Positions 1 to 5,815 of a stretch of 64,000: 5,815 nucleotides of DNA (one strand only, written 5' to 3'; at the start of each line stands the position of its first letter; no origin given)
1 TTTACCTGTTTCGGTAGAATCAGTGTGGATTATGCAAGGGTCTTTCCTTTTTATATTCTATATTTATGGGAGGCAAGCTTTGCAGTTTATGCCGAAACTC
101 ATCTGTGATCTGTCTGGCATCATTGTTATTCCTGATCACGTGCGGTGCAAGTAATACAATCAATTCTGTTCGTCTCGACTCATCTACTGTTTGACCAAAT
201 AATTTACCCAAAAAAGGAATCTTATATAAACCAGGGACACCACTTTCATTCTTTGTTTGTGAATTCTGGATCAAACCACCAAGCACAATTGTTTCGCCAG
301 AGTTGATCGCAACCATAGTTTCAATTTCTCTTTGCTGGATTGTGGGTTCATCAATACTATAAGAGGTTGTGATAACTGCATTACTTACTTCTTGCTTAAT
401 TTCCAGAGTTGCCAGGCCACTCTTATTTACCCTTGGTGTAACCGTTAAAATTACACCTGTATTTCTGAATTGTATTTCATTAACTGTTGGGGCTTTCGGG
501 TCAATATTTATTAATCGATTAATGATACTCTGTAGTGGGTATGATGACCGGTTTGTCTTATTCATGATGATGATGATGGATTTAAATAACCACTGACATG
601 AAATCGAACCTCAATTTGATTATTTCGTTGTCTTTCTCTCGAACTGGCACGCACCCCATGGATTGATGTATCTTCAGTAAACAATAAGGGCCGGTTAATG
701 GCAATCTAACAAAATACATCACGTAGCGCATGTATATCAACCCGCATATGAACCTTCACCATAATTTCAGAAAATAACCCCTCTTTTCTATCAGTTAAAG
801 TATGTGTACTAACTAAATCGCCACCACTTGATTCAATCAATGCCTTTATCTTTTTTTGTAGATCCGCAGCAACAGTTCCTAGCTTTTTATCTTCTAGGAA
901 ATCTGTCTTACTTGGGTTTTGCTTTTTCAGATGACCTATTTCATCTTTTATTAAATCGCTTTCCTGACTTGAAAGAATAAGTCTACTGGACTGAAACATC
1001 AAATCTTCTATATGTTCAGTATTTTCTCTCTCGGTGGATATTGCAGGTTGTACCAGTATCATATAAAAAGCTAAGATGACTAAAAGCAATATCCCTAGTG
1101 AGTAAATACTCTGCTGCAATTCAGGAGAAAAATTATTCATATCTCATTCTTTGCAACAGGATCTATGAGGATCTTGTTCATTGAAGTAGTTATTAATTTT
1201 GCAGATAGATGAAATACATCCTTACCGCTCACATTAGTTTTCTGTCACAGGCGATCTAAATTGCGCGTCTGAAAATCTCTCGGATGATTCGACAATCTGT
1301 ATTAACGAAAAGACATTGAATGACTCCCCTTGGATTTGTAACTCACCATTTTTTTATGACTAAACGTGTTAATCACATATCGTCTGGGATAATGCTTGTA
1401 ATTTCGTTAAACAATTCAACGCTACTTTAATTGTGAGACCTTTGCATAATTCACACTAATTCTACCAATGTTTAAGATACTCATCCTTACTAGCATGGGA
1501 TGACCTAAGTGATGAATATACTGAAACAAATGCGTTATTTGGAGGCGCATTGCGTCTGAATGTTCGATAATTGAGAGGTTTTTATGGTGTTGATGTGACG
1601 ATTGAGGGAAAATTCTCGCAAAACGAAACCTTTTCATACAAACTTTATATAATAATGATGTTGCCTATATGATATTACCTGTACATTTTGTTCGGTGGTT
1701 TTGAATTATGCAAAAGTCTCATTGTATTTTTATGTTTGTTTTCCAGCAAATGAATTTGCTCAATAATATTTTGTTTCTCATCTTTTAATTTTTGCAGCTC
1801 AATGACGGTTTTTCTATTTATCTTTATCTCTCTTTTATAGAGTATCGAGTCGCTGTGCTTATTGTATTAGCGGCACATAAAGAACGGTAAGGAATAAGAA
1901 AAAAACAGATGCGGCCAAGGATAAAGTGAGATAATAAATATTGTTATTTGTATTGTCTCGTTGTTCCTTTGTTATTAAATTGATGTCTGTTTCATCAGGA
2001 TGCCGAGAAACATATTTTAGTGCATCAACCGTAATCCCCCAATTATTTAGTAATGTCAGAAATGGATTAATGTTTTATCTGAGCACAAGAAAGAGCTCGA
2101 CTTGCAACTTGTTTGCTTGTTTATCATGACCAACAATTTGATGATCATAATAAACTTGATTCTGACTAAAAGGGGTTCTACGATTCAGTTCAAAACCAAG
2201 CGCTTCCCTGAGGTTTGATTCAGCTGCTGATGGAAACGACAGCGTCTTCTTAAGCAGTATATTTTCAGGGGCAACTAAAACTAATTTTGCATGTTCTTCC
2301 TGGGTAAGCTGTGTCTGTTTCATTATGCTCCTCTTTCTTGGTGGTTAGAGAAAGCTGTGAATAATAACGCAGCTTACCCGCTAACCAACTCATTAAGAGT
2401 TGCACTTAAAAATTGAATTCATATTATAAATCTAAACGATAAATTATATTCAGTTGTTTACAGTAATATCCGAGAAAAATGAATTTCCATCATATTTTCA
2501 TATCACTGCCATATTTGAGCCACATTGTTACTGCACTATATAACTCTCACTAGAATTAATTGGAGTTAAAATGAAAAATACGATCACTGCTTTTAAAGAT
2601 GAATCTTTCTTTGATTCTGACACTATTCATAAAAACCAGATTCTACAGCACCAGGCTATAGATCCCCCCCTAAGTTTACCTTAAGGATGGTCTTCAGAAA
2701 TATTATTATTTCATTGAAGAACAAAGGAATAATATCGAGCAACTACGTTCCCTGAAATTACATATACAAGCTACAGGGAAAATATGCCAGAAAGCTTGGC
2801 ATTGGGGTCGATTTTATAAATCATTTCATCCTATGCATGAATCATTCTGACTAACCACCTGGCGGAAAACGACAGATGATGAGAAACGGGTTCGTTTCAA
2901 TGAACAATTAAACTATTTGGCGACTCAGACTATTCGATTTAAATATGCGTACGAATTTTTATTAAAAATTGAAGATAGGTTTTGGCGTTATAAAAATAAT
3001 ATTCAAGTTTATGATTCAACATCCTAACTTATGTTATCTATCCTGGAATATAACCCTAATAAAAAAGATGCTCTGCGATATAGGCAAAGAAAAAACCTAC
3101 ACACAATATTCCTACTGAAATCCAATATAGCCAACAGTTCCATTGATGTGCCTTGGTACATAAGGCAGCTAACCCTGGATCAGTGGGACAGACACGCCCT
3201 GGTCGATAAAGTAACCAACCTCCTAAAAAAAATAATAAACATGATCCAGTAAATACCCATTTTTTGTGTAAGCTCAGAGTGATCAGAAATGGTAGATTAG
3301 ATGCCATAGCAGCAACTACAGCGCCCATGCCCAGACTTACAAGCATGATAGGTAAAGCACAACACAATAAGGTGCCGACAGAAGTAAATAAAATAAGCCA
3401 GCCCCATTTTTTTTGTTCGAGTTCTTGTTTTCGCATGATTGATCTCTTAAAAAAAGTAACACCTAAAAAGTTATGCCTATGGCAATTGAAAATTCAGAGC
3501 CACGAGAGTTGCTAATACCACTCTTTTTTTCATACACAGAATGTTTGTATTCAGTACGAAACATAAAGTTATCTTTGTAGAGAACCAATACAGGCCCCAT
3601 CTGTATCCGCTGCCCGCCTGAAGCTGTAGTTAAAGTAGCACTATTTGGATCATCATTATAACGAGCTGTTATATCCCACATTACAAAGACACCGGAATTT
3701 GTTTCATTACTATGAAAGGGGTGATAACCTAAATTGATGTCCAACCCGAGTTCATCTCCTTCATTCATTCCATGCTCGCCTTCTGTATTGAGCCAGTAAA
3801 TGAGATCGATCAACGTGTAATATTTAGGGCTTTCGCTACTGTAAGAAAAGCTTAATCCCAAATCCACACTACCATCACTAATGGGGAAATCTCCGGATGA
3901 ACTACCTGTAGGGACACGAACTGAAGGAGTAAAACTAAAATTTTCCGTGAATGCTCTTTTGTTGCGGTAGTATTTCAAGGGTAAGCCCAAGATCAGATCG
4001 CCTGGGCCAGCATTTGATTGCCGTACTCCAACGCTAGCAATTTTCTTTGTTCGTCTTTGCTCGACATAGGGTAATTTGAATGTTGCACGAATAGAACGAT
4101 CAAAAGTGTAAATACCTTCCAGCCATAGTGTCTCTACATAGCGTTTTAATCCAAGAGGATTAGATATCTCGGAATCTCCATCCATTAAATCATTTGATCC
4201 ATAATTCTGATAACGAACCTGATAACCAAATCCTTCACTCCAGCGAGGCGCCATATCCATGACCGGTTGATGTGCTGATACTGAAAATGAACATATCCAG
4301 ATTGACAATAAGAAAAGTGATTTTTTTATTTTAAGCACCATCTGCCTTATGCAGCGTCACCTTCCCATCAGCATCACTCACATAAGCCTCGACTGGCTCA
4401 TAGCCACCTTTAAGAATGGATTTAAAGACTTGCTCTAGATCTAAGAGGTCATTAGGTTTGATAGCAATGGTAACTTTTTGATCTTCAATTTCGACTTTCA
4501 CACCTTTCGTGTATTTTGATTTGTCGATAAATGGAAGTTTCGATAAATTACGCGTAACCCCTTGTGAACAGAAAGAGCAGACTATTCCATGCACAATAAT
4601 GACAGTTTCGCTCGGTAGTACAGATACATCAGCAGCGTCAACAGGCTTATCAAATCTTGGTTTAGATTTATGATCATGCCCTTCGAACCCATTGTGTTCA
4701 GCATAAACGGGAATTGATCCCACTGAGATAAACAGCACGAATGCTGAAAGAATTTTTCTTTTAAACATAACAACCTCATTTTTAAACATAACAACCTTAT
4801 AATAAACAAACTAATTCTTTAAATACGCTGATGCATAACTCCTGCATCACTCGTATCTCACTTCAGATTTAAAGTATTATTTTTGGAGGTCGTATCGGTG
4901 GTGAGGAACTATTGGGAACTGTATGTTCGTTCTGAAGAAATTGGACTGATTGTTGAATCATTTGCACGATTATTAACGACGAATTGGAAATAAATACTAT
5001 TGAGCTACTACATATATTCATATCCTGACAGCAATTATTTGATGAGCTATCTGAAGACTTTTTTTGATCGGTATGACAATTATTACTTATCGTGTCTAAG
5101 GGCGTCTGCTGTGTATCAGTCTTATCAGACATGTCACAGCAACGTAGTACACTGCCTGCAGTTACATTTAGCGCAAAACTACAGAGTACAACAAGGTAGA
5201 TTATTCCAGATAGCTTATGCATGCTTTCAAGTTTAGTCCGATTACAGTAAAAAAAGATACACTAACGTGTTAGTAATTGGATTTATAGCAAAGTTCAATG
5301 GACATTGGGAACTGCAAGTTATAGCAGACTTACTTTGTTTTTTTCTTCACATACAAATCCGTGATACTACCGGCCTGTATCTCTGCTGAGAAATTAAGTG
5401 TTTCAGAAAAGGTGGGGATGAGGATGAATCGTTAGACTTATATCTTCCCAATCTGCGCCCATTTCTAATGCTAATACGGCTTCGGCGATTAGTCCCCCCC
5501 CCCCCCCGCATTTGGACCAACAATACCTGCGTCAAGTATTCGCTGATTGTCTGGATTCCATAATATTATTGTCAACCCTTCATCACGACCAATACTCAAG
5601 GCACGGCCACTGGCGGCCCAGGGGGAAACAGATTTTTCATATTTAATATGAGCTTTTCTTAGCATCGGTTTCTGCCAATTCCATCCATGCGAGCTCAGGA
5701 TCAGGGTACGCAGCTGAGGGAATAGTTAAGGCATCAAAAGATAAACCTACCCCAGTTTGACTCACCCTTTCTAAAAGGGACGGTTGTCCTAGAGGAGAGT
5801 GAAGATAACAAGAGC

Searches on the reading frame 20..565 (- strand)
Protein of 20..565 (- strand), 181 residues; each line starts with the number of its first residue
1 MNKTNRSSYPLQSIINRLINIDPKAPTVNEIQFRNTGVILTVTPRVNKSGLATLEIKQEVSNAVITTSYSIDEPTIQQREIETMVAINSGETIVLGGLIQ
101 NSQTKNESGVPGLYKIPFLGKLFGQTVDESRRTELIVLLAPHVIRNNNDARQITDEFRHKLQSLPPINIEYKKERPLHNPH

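Call 6: search_protein_families(library=pfam, proteins=[window:20-565:-], max_evalue=0.01)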
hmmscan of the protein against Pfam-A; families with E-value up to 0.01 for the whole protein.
window:20-565:- (181 aa): 1 family
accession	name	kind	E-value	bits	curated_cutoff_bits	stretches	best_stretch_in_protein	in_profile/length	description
PF00263.26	Secretin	-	1.7e-34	119.3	27.5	1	27-145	48-169/169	Bacterial type II and III secretion system protein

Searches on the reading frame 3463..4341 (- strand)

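Call 6: search_protein_families(library=pfam, proteins=[window:3463-4341:-], max_evalue=0.01)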
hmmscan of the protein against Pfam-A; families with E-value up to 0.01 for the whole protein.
window:3463-4341:- (292 aa): 1 family
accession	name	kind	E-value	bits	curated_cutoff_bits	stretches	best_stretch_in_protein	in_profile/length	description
PF13557.12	Phenol_MetA_deg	-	5.8e-12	46.6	22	1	84-272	46-230/242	Putative MetA-pathway of phenol degradation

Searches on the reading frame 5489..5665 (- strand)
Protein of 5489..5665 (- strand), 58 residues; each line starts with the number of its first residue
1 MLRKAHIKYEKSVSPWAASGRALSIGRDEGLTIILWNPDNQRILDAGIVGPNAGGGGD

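Call 57: search_protein_families(library=ncbifam, proteins=[window:5489-5665:-], max_evalue=0.01)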
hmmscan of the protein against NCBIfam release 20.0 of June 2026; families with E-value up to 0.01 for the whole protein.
window:5489-5665:- (58 aa): 1 family
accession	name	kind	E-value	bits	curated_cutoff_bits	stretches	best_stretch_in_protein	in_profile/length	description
TIGR01350.1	lipoamide_DH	equivalog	8.1e-05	21.5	408.8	1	3-53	363-413/461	dihydrolipoyl dehydrogenase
